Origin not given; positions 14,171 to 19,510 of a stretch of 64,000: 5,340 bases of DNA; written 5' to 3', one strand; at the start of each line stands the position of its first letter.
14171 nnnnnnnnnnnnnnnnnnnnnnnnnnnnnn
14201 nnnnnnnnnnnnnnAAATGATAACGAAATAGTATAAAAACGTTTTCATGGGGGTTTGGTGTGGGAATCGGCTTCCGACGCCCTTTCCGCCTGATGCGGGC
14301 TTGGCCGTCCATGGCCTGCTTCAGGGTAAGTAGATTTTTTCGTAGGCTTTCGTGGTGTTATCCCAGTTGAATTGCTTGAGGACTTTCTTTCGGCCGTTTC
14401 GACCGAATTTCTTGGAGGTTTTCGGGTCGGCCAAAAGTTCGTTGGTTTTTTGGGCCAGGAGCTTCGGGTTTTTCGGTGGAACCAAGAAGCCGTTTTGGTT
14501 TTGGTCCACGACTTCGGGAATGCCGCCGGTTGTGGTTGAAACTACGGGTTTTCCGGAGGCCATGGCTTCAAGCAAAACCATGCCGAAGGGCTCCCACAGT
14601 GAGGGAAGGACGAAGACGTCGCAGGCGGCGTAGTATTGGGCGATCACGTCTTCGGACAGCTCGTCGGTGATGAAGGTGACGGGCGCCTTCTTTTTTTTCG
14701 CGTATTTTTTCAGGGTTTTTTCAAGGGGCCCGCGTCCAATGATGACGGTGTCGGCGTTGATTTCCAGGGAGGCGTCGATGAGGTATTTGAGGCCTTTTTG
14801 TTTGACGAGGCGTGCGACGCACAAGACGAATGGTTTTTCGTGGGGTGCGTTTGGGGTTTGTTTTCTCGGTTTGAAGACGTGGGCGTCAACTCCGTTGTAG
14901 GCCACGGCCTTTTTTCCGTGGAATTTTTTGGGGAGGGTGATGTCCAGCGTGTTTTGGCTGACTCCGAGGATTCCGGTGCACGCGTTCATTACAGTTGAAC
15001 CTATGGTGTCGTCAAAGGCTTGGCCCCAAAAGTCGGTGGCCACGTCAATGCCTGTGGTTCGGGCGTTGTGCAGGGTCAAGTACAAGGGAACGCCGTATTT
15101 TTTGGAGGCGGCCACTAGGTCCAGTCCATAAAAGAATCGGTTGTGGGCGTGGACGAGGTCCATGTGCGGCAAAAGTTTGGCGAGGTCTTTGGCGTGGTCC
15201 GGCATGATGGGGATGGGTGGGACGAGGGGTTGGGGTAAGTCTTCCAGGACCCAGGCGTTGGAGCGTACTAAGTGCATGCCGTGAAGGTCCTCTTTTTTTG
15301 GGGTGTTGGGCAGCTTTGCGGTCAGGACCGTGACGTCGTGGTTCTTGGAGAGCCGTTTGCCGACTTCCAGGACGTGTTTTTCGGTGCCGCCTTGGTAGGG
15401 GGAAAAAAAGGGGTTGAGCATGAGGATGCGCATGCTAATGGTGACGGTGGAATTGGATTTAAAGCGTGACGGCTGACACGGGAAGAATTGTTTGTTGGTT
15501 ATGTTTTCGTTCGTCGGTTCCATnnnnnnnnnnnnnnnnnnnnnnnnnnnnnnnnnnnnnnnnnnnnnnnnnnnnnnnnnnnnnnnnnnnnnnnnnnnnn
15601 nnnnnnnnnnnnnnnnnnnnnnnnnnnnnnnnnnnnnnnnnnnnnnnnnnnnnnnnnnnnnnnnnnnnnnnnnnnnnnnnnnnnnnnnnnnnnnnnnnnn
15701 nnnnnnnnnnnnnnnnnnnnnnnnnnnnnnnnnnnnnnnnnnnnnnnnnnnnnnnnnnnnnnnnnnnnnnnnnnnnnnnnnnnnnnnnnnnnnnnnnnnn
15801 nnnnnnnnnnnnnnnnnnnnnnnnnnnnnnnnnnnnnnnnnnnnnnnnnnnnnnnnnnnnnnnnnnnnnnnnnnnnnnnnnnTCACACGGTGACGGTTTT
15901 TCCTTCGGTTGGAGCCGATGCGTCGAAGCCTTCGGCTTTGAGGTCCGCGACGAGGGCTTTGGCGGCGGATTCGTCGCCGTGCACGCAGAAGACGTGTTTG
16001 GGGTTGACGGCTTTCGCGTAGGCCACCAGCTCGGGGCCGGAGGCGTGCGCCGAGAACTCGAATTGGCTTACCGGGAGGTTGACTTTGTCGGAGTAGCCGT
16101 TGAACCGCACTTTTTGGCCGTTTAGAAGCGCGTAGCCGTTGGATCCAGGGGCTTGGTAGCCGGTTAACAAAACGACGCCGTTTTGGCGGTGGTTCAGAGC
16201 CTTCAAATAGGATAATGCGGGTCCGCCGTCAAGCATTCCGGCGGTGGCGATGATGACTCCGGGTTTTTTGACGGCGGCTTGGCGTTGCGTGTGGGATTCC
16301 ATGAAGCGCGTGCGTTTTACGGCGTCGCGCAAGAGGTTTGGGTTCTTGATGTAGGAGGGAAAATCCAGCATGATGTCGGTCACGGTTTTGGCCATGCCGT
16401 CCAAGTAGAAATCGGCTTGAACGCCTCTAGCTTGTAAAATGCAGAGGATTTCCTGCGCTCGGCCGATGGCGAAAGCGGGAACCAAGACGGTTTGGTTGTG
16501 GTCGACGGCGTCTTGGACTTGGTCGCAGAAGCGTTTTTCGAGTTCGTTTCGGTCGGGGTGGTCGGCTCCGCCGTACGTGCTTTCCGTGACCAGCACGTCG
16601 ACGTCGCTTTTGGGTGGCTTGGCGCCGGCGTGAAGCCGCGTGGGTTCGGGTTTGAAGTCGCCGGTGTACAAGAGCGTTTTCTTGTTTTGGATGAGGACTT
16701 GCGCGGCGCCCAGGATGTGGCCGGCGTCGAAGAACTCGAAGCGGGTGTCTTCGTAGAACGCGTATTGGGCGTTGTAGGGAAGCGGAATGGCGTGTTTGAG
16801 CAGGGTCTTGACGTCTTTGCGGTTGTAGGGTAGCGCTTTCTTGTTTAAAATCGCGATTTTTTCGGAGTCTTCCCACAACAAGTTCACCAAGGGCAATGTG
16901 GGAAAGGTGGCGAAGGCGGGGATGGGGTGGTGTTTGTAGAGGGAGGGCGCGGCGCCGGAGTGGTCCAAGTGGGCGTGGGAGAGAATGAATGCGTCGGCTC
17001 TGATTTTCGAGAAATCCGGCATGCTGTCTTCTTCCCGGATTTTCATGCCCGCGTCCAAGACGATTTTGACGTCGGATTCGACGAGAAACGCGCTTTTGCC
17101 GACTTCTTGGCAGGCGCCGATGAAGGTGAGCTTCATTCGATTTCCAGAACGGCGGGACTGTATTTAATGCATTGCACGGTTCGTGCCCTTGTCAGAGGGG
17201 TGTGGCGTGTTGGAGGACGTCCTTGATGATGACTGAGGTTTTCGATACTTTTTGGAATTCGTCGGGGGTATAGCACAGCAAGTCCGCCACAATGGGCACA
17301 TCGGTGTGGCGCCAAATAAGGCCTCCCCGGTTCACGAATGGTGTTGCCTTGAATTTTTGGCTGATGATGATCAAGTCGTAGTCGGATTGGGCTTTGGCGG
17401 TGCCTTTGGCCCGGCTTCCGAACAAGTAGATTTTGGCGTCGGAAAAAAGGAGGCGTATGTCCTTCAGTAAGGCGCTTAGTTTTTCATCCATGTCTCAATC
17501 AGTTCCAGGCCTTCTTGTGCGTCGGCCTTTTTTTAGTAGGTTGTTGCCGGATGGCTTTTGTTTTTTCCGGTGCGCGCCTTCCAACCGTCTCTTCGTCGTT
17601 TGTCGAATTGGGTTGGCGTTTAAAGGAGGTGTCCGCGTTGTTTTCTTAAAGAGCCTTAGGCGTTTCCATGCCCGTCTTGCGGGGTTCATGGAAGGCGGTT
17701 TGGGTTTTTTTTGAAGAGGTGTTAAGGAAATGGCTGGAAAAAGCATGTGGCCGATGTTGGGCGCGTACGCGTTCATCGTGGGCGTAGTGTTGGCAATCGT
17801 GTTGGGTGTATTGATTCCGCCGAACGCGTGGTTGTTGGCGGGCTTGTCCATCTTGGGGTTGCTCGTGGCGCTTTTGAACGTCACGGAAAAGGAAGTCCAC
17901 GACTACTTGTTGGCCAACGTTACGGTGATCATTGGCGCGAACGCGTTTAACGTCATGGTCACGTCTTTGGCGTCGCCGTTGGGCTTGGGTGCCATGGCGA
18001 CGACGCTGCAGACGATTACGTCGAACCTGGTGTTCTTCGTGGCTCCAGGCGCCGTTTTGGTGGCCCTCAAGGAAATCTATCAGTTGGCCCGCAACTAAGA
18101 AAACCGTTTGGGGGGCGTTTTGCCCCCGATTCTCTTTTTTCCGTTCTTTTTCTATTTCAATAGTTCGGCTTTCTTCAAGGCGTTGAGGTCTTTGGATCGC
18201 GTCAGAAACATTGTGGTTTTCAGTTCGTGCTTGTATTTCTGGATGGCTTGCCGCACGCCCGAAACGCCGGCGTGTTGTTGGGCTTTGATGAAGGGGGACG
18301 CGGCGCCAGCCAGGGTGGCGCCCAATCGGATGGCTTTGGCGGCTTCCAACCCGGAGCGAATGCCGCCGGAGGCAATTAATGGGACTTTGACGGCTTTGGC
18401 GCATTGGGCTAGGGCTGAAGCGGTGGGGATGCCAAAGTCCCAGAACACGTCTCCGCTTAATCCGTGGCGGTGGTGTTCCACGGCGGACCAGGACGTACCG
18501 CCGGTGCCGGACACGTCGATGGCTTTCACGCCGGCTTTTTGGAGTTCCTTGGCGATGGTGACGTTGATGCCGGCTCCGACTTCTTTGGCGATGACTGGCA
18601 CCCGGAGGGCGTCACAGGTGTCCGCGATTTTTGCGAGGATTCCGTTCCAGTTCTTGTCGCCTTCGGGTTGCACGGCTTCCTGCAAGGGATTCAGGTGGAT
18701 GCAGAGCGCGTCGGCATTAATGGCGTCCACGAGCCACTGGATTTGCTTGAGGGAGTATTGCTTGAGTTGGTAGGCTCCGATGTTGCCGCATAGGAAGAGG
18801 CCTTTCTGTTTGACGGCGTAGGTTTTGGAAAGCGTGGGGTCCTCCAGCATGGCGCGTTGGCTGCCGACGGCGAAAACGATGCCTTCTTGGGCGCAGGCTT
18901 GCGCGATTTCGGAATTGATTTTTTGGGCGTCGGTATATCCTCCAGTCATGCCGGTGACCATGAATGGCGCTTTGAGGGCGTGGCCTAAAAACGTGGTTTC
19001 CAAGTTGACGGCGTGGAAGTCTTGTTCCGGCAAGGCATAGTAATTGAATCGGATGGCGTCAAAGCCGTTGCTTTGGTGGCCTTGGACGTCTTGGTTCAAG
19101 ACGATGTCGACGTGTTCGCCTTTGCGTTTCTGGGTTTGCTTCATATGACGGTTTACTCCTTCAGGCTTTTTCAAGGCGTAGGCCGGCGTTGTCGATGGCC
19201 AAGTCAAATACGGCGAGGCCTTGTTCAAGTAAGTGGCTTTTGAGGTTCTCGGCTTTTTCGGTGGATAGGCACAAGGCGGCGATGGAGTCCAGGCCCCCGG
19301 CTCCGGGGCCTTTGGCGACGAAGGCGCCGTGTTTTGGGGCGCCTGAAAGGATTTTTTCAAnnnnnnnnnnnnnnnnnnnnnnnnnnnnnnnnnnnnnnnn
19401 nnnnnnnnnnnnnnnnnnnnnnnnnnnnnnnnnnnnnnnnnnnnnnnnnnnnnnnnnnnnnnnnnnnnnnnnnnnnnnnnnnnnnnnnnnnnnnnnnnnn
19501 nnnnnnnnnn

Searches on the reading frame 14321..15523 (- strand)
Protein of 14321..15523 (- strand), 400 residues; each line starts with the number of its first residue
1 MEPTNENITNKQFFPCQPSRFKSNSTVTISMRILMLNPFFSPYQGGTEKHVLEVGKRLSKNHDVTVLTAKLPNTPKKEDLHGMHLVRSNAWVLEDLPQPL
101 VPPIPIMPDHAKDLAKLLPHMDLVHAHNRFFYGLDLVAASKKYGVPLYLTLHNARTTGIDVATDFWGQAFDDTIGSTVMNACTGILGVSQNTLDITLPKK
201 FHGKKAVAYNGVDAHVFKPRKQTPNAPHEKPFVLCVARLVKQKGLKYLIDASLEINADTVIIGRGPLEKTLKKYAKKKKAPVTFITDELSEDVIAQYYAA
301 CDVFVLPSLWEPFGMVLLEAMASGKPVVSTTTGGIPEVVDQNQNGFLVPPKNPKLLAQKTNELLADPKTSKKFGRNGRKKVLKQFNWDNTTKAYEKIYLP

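Call 12: search_protein_families(library=pfam, proteins=[window:14321-15523:-], max_evalue=0.01)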
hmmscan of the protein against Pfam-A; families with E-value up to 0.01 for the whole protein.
window:14321-15523:- (400 aa): 6 families
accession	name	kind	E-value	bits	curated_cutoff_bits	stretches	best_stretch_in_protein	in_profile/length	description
PF00534.26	Glycos_transf_1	-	1.2e-44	152.3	26.4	1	222-379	7-171/172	Glycosyl transferases group 1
PF13692.12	Glyco_trans_1_4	-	8.4e-37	127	27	1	231-366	2-142/142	Glycosyl transferases group 1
PF13439.12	Glyco_transf_4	-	4.5e-19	69.5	28.5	1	45-214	2-168/170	Glycosyltransferase Family 4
PF20706.3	GT4-conflict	-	1.7e-11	44.2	26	1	219-392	187-383/385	Family 4 Glycosyltransferase in conflict systems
PF13579.12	Glyco_trans_4_4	-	1.7e-07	32.1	29.7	1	45-173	1-119/158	Glycosyl transferase 4-like domain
PF13524.12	Glyco_trans_1_2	-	5.1e-07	30.2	25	1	287-393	33-141/144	Glycosyl transferase-like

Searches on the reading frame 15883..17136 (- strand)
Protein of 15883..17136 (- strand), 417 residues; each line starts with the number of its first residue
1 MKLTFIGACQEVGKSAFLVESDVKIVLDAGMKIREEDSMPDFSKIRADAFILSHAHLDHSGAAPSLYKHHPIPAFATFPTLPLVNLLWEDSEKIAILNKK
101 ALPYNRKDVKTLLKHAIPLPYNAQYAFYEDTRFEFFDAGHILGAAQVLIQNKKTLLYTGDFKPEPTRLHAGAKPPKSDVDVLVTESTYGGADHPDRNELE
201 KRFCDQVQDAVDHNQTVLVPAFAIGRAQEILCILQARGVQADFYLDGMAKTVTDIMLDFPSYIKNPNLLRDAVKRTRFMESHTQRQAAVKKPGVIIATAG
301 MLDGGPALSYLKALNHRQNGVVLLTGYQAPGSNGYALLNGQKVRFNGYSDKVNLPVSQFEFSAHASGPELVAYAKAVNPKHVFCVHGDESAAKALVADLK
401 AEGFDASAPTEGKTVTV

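Call 12: search_protein_families(library=pfam, proteins=[window:15883-17136:-], max_evalue=0.01)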
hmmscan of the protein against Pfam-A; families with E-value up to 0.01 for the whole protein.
window:15883-17136:- (417 aa): 5 families
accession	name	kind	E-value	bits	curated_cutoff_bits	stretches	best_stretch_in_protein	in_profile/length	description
PF10996.14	Beta-Casp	-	6.5e-16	59.4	27.7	1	227-337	1-120/120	Beta-Casp domain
PF07521.17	RMMBL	-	1.6e-14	54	21.6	1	351-409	3-63/63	Zn-dependent metallo-hydrolase RNA specificity domain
PF00753.33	Lactamase_B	-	7.3e-07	29.8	22.7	1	15-77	7-74/196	Metallo-beta-lactamase superfamily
PF16661.11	Lactamase_B_6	-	6.4e-06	26.1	27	1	22-161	6-162/193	Metallo-beta-lactamase superfamily domain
PF12706.13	Lactamase_B_2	-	0.00015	21.9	27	1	25-187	3-165/200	Beta-lactamase superfamily domain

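Call 20: find_related_loci(query=window:15883-17136:-, collection=genome_contigs, flank=10000)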
Query window:15883-17136:- (417 aa) in genome_contigs; peptide patterns used: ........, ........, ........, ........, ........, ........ (x = any residue, [..] = any of these).
44 stretches matched a pattern, but none encodes a relative of the query by tblastn (E <= 1e-3).

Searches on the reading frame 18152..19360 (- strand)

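Call 12: search_protein_families(library=pfam, proteins=[window:18152-19360:-], max_evalue=0.01)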
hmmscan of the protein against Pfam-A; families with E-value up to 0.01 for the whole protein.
window:18152-19360:- (402 aa): 6 families
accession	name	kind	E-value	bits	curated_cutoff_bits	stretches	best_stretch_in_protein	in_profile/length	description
PF01070.24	FMN_dh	-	1.1e-27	97.5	24.9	2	243-398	208-346/350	FMN-dependent dehydrogenase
PF01180.27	DHO_dh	-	5.7e-05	22.9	27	1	293-360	208-275/291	Dihydroorotate dehydrogenase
PF03060.21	NMO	-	7.1e-05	22.8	28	1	315-375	183-243/331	Nitronate monooxygenase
PF01645.23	Glu_synthase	-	0.00023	20.9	20.4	1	253-353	204-303/369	Conserved region in glutamate synthase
PF00478.31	IMPDH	-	0.0011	18.5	25.6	1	242-351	136-233/345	IMP dehydrogenase / GMP reductase domain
PF04481.18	DUF561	-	0.0014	18.3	21.6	1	266-365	134-225/243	Protein of unknown function (DUF561)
